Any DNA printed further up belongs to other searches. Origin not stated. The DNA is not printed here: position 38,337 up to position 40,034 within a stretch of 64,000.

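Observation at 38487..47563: Sugar-type ABC importer fused to a TcuA-like / PrpD-like / PrpB-like module: a candidate uncharacterised tricarboxylate or branched organic-acid pathway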

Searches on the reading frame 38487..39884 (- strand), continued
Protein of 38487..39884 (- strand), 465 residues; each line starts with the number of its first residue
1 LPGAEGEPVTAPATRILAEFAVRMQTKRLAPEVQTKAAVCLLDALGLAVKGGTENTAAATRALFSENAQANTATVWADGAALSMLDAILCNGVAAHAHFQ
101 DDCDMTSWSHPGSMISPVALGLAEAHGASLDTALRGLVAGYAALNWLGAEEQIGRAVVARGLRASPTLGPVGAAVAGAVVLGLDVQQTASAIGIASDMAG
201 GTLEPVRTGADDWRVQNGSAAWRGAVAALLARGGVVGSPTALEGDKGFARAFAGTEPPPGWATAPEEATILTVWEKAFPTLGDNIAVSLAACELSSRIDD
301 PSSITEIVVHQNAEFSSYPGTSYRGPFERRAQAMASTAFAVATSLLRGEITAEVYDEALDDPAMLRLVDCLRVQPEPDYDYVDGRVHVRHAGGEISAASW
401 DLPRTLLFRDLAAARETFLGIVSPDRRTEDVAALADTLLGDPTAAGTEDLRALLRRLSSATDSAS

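Call 21: find_encoding_contigs(protein=P0049, flank=10000, max_places=1)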
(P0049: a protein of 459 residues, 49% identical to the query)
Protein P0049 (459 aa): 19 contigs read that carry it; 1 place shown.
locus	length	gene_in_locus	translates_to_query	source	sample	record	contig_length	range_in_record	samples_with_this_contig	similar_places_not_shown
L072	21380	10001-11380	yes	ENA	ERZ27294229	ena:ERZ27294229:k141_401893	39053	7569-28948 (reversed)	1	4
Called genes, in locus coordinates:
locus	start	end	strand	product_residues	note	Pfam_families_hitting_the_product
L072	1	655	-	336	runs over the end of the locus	PF04199:Cyclase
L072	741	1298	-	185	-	PF02627:CMD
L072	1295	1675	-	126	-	PF02310:B12-binding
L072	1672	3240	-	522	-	PF01642:MM_CoA_mutase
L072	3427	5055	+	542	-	PF00501:AMP-binding, PF13193:AMP-binding_C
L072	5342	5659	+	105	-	-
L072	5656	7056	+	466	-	PF00890:FAD_binding_2, PF01266:DAO (faint), PF03486:HI0933_like (weak)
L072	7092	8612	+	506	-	PF00171:Aldedh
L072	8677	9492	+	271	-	PF13714:PEP_mutase, PF00463:ICL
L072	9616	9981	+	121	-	-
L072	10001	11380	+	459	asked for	PF03972:MmgE_PrpD_N, PF19305:MmgE_PrpD_C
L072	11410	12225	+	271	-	PF00753:Lactamase_B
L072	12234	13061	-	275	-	PF01177:Asp_Glu_race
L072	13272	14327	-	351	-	PF13433:Peripla_BP_5 (faint), PF13458:Peripla_BP_6, PF01094:ANF_receptor (faint)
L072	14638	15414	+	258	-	PF00392:GntR, PF07729:FCD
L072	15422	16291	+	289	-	PF01575:MaoC_dehydratas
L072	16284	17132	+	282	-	PF00561:Abhydrolase_1, PF12146:Hydrolase_4, PF12697:Abhydrolase_6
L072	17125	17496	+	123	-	PF13577:SnoaL_4, PF14534:DUF4440 (weak), PF12680:SnoaL_2 (weak)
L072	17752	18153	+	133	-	PF13577:SnoaL_4, PF12680:SnoaL_2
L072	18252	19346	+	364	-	PF00108:Thiolase_N, PF02803:Thiolase_C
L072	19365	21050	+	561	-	PF00501:AMP-binding, PF13193:AMP-binding_C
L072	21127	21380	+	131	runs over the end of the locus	PF12172:zf-ChsH2, PF01796:OB_ChsH2_C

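Call 41: search_solved_structures(query=window:38487-39860:-, max_evalue=1e-9, show_alignments=4)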
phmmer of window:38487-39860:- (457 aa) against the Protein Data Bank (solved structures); distinct sequences matched with E-value up to 1e-9: 8.
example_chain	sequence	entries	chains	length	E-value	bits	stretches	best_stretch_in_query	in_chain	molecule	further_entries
2hp3_A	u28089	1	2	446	5.2e-17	65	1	10-259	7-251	IDS-epimerase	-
2hp0_A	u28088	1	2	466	5.4e-17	65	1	9-259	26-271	IDS-epimerase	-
7br9_A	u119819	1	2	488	9.3e-12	47.7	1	21-370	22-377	Cis-aconitate decarboxylase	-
6r6t_A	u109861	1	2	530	1.1e-11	47.4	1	22-370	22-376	Cis-aconitate decarboxylase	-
12vw_A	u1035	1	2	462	1.2e-10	44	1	20-264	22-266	Cis-aconitate decarboxylase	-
12ux_A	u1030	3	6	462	1.7e-10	43.5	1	20-250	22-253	Cis-aconitate decarboxylase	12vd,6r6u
12vt_A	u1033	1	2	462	2.2e-10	43.1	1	20-250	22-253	Cis-aconitate decarboxylase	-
7bra_A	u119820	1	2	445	3.4e-10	42.5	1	14-248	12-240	Bacillus subtilis IRG1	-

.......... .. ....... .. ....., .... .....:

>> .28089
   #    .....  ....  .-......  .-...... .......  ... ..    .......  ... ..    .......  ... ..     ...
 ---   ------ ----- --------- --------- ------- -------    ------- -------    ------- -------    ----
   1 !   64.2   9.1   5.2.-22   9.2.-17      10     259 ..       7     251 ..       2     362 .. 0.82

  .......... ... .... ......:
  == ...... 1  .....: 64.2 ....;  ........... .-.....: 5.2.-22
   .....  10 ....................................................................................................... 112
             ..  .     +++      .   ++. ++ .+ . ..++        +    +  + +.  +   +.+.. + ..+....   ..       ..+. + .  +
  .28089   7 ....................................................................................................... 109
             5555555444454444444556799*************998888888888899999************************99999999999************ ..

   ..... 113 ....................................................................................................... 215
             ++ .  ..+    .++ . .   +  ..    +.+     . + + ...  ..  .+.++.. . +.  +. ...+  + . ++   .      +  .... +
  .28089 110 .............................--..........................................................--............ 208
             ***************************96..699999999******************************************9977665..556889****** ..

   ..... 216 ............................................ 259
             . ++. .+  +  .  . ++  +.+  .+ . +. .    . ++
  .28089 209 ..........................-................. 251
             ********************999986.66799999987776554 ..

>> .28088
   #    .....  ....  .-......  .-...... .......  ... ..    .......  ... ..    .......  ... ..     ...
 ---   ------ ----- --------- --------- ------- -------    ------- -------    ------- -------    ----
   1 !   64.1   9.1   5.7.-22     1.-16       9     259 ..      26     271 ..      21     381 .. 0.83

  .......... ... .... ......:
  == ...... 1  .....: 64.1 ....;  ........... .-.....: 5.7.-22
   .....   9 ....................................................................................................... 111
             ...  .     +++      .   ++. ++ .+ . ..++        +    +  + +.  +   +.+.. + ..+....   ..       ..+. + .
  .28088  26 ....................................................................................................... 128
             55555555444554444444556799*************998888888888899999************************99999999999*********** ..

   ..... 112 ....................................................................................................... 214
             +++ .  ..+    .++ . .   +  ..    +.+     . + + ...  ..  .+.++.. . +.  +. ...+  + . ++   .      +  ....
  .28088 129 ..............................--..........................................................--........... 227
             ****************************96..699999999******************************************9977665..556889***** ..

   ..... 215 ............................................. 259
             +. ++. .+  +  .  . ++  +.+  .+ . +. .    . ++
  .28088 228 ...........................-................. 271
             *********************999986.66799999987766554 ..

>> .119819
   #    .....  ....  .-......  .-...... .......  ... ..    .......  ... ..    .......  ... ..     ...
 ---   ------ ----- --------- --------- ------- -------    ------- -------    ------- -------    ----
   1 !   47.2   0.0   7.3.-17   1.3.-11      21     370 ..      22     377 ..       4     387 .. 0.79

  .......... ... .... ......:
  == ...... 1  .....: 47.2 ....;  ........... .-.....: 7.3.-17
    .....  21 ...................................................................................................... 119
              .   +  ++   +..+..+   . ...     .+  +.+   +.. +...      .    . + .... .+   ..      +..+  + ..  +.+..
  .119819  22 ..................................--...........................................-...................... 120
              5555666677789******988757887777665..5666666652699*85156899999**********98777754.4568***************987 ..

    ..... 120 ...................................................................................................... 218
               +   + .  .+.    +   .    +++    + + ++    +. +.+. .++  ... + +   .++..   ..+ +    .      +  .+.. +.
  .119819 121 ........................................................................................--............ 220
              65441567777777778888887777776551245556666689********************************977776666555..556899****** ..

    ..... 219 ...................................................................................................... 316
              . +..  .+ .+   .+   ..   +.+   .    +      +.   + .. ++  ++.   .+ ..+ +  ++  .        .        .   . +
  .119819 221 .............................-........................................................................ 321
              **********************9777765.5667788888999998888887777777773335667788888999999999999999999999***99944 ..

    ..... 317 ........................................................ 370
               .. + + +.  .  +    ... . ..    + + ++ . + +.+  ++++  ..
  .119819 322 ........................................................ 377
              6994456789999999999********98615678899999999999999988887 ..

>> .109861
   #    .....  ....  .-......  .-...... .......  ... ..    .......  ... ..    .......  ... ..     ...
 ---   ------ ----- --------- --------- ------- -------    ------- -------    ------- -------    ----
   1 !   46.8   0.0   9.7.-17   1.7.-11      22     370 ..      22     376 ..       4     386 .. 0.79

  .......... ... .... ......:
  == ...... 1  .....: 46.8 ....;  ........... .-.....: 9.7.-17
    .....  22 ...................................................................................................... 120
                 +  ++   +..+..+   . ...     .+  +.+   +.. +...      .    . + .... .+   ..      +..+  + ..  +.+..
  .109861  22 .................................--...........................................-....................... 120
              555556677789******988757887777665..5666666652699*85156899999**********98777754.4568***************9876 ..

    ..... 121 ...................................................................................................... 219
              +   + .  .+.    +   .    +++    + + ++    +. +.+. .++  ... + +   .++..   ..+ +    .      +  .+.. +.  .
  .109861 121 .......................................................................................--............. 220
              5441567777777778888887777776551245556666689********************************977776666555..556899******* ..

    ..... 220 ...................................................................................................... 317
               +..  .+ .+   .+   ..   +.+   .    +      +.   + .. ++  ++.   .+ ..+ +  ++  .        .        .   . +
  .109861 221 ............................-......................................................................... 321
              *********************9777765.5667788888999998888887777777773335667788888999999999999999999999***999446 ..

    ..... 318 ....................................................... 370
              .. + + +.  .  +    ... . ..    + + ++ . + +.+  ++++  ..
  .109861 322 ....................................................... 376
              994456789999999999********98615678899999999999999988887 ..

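Call 42: find_encoding_contigs(protein=P0002, flank=10000, max_places=1)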
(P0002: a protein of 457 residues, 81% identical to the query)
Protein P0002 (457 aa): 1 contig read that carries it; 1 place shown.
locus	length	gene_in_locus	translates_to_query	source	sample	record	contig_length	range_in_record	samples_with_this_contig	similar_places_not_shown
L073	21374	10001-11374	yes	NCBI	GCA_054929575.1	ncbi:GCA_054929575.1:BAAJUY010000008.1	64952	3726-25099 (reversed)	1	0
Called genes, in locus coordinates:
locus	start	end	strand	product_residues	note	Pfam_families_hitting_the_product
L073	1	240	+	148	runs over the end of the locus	-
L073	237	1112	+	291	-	PF00753:Lactamase_B, PF23023:Anti-Pycsar_Apyc1 (faint)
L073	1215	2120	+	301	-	PF21863:HTH_67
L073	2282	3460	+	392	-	PF13407:Peripla_BP_4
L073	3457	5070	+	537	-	PF00005:ABC_tran, PF02463:SMC_N (faint), PF13304:AAA_21 (faint), PF13401:AAA_22 (faint), PF00005:ABC_tran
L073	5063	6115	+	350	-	PF02653:BPD_transp_2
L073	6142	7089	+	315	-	PF13714:PEP_mutase, PF00463:ICL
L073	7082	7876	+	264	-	PF23441:SDR, PF00106:adh_short, PF08659:KR, PF13561:adh_short_C2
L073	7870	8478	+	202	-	PF00857:Isochorismatase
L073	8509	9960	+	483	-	PF00890:FAD_binding_2, PF01266:DAO, PF03486:HI0933_like (faint), PF07992:Pyr_redox_2, PF12831:FAD_oxidored (weak)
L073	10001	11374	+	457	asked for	PF03972:MmgE_PrpD_N, PF19305:MmgE_PrpD_C (weak)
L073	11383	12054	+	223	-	PF00392:GntR, PF07729:FCD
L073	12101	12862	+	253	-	PF00106:adh_short, PF08659:KR, PF23441:SDR (weak), PF13561:adh_short_C2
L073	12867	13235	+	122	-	PF13577:SnoaL_4, PF14534:DUF4440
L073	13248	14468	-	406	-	PF00108:Thiolase_N, PF02803:Thiolase_C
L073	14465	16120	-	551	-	PF00501:AMP-binding, PF13193:AMP-binding_C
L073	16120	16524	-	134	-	PF13577:SnoaL_4, PF12680:SnoaL_2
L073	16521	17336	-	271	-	PF00561:Abhydrolase_1, PF12146:Hydrolase_4, PF12697:Abhydrolase_6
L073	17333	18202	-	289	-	PF01575:MaoC_dehydratas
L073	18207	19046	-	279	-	PF00106:adh_short, PF08659:KR, PF23441:SDR (weak), PF13561:adh_short_C2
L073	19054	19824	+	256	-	PF00392:GntR, PF07729:FCD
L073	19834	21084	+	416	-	PF02770:Acyl-CoA_dh_M, PF00441:Acyl-CoA_dh_1, PF08028:Acyl-CoA_dh_2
